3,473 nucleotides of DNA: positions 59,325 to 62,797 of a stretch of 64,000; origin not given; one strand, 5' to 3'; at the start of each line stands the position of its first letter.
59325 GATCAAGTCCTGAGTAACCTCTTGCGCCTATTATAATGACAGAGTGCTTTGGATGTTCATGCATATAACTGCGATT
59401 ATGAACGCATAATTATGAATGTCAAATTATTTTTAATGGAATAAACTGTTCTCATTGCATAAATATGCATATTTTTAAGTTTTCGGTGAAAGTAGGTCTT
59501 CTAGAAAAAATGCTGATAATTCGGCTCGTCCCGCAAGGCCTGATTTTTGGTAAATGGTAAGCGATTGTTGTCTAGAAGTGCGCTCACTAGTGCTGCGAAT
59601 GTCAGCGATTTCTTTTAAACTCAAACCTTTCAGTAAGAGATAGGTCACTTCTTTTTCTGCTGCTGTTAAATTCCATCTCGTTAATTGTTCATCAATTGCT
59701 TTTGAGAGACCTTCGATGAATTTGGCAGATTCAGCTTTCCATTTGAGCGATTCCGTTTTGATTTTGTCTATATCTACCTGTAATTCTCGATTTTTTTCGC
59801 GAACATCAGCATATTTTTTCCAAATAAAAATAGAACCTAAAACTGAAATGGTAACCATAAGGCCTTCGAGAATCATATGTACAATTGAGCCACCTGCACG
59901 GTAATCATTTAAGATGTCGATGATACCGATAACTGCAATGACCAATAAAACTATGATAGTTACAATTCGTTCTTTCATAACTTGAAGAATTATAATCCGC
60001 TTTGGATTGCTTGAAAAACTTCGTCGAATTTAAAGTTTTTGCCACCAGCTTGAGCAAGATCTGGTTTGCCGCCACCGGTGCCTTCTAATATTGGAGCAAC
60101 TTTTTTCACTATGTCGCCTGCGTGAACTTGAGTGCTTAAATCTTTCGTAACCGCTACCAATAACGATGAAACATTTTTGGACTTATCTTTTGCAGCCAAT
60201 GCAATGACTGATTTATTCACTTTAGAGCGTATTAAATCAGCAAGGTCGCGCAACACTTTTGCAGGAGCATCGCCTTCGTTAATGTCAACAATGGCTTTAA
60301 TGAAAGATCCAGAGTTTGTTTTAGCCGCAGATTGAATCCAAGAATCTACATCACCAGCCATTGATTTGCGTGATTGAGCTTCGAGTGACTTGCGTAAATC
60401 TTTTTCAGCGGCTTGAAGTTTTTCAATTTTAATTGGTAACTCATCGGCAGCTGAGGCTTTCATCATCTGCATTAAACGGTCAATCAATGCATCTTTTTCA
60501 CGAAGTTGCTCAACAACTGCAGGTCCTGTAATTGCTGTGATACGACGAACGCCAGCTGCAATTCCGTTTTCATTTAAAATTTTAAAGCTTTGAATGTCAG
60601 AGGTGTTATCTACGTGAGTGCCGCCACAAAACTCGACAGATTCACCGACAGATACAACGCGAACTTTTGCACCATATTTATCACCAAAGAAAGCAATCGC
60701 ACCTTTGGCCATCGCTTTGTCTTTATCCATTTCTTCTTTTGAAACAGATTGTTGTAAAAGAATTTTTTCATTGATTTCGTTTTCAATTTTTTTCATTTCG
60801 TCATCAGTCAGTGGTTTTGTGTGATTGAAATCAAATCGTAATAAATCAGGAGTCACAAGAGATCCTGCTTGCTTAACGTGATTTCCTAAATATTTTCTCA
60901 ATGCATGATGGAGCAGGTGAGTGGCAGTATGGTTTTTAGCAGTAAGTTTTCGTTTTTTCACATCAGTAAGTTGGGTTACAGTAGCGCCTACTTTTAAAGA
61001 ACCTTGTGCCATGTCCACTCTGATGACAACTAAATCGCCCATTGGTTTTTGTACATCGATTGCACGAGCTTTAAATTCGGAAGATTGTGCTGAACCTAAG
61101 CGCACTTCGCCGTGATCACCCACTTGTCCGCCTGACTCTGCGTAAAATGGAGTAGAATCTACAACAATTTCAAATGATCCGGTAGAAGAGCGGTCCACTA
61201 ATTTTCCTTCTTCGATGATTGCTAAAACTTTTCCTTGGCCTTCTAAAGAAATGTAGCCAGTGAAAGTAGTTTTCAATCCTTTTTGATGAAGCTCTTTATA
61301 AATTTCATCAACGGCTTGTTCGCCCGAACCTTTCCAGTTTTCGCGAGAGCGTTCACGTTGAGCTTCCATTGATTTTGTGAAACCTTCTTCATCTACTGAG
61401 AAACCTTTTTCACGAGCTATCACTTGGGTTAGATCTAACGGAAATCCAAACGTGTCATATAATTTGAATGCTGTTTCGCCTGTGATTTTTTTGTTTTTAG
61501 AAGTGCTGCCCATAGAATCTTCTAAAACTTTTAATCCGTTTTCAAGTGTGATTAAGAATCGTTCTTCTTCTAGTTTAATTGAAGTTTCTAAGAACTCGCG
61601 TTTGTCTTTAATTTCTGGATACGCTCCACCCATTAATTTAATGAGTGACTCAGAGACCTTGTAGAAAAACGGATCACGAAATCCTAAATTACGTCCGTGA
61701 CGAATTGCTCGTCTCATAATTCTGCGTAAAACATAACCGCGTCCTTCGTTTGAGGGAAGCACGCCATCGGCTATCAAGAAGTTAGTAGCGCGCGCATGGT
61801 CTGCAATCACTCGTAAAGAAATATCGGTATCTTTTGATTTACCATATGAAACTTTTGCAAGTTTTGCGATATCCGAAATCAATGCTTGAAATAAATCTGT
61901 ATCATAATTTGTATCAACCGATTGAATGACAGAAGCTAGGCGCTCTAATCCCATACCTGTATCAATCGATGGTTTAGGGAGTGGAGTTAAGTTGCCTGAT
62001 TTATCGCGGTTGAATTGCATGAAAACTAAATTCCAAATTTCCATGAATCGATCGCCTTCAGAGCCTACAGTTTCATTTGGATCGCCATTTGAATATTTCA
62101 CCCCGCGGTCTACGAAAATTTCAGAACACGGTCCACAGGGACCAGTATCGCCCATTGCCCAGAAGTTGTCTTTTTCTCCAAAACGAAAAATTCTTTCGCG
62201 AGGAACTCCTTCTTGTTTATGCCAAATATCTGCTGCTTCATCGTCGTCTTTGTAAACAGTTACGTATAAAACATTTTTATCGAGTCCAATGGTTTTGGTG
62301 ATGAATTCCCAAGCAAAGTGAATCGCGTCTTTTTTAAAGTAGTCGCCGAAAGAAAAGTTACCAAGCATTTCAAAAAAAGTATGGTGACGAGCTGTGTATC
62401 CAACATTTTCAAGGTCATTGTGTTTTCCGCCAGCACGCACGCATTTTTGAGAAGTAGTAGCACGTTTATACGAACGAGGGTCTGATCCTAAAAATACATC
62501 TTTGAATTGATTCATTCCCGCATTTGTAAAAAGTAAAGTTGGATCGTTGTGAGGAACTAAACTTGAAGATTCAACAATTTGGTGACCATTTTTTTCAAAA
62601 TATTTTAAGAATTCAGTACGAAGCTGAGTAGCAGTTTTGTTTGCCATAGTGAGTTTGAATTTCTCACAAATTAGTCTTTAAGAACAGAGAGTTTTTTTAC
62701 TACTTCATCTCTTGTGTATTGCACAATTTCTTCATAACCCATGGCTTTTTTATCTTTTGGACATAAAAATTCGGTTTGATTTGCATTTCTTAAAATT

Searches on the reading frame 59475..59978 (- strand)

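Call 52: search_protein_families(library=pfam, proteins=[window:59475-59978:-], max_evalue=0.001)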
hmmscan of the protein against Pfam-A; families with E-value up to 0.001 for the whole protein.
window:59475-59978:- (167 aa): 1 family
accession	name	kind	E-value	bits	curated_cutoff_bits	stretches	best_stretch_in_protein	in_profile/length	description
PF00196.25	GerE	-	0.00048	20.1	23.5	0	103-154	2-53/57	Bacterial regulatory proteins, luxR family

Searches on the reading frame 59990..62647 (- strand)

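Call 52: search_protein_families(library=pfam, proteins=[window:59990-62647:-], max_evalue=0.001)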
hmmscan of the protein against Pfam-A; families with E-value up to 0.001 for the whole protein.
window:59990-62647:- (885 aa): 3 families
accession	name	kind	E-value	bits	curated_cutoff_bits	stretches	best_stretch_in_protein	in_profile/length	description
PF01411.24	tRNA-synt_2c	-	7.8e-223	741.4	30.3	1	9-562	2-549/552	tRNA synthetases class II (A)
PF07973.19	tRNA_SAD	-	1.3e-18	67.1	24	1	662-703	1-43/44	Threonyl and Alanyl tRNA synthetase second additional domain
PF02272.25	DHHA1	-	9.3e-14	52.2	25.9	1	791-882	10-97/102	DHHA1 domain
